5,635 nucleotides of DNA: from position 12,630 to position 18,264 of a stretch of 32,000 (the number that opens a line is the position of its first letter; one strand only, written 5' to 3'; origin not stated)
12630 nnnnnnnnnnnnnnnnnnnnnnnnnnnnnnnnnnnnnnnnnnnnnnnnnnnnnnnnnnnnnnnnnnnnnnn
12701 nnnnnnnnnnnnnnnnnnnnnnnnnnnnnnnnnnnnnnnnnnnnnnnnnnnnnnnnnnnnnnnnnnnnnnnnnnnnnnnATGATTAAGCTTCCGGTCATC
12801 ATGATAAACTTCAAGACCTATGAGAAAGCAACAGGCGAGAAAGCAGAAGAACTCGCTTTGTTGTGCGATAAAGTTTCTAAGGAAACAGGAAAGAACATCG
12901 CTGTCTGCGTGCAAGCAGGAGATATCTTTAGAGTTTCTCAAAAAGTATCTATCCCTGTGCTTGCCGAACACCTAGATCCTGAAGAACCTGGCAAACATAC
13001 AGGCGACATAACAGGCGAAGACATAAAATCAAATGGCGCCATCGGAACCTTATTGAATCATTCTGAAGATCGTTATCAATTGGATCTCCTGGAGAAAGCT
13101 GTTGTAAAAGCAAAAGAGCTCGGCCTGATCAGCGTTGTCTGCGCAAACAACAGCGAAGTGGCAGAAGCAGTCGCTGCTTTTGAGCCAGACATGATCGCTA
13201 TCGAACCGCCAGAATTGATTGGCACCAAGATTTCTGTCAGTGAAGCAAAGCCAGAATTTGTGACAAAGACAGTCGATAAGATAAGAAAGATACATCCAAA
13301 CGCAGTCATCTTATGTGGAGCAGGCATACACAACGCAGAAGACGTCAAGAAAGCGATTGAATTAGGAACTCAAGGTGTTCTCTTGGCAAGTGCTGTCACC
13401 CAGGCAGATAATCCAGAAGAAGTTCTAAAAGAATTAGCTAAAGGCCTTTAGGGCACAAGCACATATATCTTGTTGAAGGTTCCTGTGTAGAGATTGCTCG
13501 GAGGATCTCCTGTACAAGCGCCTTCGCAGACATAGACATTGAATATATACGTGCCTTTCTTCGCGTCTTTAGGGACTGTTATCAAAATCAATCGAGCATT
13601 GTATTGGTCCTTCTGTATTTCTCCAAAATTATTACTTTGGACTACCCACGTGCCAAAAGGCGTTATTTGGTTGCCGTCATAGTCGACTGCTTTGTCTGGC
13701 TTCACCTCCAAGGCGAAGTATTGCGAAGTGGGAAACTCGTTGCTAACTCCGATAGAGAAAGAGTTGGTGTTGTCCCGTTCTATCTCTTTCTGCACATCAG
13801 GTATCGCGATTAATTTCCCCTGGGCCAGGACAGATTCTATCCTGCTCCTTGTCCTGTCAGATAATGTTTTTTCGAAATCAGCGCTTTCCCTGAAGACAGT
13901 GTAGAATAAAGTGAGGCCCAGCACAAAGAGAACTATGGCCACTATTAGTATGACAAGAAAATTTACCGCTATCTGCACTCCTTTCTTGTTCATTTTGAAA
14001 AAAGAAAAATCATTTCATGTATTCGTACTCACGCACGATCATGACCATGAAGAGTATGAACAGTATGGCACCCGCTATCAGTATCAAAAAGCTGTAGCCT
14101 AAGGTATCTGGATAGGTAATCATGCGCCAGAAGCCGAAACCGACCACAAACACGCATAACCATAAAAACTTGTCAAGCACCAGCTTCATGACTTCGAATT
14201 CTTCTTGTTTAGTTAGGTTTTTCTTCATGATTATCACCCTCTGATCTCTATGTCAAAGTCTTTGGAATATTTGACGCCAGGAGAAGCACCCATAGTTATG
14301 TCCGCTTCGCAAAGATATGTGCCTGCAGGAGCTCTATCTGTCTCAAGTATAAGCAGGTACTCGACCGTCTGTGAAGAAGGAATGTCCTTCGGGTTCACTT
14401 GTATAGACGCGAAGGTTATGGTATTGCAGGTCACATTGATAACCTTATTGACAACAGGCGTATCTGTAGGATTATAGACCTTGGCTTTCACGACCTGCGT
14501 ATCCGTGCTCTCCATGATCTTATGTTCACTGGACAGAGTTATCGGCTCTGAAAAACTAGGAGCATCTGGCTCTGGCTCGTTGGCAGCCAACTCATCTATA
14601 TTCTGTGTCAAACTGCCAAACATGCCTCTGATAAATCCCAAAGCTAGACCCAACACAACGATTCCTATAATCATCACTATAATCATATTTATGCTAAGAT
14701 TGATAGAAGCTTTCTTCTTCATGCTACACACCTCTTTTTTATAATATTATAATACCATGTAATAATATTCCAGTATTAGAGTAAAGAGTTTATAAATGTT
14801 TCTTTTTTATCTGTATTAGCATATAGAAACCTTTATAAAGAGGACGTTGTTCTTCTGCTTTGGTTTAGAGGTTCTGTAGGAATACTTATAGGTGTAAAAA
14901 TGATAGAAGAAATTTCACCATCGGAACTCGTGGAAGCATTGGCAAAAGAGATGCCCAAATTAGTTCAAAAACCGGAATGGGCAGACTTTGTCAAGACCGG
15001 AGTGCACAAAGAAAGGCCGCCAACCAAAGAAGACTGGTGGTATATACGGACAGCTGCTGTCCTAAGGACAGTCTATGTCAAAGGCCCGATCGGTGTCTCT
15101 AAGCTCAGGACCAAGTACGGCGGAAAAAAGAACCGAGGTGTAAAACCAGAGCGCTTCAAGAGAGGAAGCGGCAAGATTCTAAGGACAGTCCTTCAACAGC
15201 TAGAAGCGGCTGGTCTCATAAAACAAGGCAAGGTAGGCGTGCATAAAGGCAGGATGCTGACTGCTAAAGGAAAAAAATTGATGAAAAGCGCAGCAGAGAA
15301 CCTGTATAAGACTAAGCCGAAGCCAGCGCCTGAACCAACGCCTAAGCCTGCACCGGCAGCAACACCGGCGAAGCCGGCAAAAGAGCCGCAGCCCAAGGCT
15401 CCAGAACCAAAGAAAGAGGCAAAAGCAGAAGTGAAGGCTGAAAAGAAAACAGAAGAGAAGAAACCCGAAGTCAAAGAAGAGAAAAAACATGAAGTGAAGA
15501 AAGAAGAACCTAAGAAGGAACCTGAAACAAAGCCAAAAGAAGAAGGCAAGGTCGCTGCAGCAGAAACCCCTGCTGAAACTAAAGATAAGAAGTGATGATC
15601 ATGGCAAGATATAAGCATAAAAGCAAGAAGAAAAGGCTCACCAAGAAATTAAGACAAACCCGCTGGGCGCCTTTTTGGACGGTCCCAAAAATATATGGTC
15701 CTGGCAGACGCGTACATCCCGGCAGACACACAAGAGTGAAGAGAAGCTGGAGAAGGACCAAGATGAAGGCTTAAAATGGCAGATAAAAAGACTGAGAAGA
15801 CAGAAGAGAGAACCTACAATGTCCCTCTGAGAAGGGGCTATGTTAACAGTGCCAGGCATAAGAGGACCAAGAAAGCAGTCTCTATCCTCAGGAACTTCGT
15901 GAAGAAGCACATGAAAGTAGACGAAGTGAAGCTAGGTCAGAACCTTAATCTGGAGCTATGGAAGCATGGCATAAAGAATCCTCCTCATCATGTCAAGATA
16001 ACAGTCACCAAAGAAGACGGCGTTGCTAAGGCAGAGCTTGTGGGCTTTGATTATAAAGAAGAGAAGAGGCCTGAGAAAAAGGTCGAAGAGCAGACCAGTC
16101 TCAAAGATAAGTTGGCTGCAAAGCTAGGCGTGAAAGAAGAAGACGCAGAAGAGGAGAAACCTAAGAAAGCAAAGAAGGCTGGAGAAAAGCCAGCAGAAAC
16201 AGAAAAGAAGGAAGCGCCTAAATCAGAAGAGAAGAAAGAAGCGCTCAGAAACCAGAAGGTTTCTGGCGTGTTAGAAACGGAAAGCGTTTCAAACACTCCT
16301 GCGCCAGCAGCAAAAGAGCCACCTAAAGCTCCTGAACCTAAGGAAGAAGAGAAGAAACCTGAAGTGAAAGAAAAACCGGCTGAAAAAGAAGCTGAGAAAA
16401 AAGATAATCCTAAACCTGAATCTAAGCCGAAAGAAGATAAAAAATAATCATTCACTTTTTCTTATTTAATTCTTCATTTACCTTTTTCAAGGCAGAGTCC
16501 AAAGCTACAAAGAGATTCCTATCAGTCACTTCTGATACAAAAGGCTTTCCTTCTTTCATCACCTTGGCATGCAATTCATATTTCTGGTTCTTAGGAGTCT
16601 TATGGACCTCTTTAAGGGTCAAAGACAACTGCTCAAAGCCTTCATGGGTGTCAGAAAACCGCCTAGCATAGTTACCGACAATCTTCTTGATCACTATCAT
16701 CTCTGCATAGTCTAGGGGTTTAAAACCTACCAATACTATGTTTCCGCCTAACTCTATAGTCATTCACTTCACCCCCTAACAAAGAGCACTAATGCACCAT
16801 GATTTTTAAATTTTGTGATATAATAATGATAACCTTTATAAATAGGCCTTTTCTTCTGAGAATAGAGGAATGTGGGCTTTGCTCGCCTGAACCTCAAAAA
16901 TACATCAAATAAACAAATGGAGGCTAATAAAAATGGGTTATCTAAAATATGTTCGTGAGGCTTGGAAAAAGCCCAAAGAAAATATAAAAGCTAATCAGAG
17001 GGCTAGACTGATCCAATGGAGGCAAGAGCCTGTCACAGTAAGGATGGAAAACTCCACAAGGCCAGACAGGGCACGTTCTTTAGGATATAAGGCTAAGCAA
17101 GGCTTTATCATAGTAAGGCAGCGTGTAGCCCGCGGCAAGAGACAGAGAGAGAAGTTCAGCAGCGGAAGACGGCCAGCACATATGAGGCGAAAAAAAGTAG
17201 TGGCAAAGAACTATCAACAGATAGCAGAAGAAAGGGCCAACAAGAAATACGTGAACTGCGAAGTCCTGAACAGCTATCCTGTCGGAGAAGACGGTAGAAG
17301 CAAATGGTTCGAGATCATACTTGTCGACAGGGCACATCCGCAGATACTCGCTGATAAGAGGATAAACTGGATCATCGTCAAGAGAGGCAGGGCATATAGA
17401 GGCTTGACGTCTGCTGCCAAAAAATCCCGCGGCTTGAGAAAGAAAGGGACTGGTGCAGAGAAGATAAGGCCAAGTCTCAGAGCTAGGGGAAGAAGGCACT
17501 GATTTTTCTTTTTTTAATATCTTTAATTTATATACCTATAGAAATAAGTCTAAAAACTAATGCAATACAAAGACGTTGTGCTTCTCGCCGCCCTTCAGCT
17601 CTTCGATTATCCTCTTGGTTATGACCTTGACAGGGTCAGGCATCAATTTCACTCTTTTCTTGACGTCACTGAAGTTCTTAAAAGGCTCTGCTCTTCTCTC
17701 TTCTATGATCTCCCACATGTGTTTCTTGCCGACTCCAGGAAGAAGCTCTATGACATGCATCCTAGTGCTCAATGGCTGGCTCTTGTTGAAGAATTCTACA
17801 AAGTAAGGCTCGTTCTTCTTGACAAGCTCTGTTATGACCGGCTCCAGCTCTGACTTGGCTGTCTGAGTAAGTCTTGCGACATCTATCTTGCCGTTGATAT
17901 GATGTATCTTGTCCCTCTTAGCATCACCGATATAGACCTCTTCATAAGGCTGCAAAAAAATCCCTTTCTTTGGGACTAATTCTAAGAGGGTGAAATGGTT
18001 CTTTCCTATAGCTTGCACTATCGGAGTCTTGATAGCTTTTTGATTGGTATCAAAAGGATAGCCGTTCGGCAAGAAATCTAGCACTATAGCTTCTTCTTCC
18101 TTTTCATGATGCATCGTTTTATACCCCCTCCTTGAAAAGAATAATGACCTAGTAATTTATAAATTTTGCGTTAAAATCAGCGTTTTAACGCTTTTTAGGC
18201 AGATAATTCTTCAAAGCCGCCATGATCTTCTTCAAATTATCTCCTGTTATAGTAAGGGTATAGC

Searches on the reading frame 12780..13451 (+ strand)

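Call 9: search_protein_families(library=pfam, proteins=[window:12780-13451:+], max_evalue=0.001)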
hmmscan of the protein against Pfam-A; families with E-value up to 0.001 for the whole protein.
window:12780-13451:+ (223 aa): 3 families
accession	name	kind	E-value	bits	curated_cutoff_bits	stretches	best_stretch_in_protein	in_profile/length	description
PF00121.24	TIM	-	7.9e-38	130.8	20.1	1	5-215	1-241/245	Triosephosphate isomerase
PF05690.20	ThiG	-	1.2e-06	28.5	23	1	176-217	177-218/247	Thiazole biosynthesis protein ThiG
PF00218.27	IGPS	-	0.00021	21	27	1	104-219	147-254/254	Indole-3-glycerol phosphate synthase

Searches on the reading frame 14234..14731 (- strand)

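Call 9: search_protein_families(library=pfam, proteins=[window:14234-14731:-], max_evalue=0.001)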
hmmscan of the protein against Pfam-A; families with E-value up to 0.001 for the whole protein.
window:14234-14731:- (165 aa): 0 families

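Call 99: search_protein_families(library=pfam, proteins=[window:14234-14731:-], max_evalue=0.01)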
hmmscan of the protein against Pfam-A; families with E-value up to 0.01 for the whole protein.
window:14234-14731:- (165 aa): 1 family
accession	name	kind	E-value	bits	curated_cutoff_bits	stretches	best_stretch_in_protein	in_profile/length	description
PF19516.4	DUF6049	-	0.0049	16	30.1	1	25-110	8-94/708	Family of unknown function (DUF6049)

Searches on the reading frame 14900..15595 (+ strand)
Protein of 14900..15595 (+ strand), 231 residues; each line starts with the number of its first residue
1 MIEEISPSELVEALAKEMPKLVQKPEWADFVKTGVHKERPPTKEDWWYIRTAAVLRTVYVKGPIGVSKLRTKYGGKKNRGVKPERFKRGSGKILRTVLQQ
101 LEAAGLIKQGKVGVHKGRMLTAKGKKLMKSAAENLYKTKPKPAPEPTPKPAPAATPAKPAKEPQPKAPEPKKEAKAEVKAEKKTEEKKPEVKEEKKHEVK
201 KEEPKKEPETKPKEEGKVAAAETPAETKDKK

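Call 9: search_protein_families(library=pfam, proteins=[window:14900-15595:+], max_evalue=0.001)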
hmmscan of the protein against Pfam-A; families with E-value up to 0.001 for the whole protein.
window:14900-15595:+ (231 aa): 1 family
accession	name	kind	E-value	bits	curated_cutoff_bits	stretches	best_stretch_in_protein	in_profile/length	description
PF01090.25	Ribosomal_S19e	-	2.6e-48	163.7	29.4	1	2-137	2-136/137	Ribosomal protein S19e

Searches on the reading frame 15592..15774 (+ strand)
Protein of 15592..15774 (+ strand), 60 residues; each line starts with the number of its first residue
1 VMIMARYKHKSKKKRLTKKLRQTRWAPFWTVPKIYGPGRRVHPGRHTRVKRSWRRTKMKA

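Call 99: search_protein_families(library=pfam, proteins=[window:15592-15774:+], max_evalue=0.01)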
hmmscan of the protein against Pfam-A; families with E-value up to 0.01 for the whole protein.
window:15592-15774:+ (60 aa): 1 family
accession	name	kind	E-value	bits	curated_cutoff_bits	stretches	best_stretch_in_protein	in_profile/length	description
PF00832.25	Ribosomal_L39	-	0.0052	16.8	21.6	0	12-59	1-42/42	Ribosomal L39 protein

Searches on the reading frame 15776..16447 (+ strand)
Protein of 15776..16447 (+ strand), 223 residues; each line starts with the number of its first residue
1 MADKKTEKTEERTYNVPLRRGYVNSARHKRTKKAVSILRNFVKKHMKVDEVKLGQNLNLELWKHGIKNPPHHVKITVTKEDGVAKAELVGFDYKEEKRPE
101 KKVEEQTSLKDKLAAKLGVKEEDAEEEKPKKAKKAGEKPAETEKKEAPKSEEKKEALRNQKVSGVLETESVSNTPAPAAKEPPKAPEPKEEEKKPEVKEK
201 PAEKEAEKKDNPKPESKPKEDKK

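Call 9: search_protein_families(library=pfam, proteins=[window:15776-16447:+], max_evalue=0.001)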
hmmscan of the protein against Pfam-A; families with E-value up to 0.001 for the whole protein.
window:15776-16447:+ (223 aa): 1 family
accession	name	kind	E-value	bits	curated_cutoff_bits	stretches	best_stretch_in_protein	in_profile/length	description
PF01198.24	Ribosomal_L31e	-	5.9e-13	49.3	25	1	12-79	5-72/82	Ribosomal protein L31e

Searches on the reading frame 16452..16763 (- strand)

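Call 99: search_protein_families(library=pfam, proteins=[window:16452-16763:-], max_evalue=0.01)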
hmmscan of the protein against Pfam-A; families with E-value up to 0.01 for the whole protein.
window:16452-16763:- (103 aa): 1 family
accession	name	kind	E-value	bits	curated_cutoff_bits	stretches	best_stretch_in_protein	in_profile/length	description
PF02482.25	Ribosomal_S30AE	-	0.008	17.3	23.7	1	44-103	31-84/88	Sigma 54 modulation protein / S30EA ribosomal protein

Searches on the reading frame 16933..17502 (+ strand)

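Call 9: search_protein_families(library=pfam, proteins=[window:16933-17502:+], max_evalue=0.001)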
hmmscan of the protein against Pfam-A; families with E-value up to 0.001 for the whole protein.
window:16933-17502:+ (189 aa): 1 family
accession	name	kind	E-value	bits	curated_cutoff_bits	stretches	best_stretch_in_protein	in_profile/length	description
PF00827.22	Ribosomal_L15e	-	2.3e-66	223.5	27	1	3-184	2-190/191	Ribosomal L15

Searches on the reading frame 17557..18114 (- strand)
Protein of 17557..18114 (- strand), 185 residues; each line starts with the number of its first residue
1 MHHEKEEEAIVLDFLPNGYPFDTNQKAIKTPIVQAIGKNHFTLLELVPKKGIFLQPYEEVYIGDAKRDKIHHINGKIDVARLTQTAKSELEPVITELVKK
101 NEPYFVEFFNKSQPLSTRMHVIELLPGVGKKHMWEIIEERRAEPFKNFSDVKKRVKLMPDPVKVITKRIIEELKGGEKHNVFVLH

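Call 9: search_protein_families(library=pfam, proteins=[window:17557-18114:-], max_evalue=0.001)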
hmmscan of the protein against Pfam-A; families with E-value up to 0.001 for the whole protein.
window:17557-18114:- (185 aa): 2 families
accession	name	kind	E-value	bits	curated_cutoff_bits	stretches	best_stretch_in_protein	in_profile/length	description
PF04919.18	DUF655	-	8.4e-63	212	22.2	1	6-183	2-180/181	Protein of unknown function (DUF655)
PF14579.12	HHH_6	-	0.00035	21.2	25.6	1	126-157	31-63/90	Helix-hairpin-helix motif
